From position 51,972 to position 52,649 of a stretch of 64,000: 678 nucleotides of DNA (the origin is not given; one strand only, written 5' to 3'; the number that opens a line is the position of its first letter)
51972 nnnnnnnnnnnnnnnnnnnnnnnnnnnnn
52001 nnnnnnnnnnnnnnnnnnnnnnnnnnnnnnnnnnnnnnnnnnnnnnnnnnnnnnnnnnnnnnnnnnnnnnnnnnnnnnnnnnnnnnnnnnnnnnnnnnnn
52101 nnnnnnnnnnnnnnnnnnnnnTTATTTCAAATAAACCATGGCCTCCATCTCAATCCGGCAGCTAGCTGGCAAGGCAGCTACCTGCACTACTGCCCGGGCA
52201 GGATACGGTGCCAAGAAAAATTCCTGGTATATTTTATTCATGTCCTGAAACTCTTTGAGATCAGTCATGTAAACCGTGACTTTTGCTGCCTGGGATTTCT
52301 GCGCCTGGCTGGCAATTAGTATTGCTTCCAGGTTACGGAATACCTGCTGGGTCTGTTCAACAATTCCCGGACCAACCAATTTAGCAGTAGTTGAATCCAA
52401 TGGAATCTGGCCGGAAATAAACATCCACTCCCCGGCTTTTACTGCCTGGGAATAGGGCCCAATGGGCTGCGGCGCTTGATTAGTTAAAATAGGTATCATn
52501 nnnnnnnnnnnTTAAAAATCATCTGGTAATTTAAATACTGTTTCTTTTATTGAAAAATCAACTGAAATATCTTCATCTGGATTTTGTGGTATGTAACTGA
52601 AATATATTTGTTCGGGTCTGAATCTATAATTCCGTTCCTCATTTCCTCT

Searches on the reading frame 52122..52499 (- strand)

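Call 3: search_protein_families(library=pfam, proteins=[window:52122-52499:-], max_evalue=1)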
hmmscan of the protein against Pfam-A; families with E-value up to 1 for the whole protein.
window:52122-52499:- (125 aa): 2 families
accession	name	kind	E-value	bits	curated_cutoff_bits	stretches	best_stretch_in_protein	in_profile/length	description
PF01042.26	Ribonuc_L-PSP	-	2.8e-36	124.6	27.3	1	7-123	2-120/121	Endoribonuclease L-PSP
PF22952.2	KH_11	-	0.12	13.1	24.6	1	63-99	13-49/85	Eukaryotic type KH-domain (KH-domain type I)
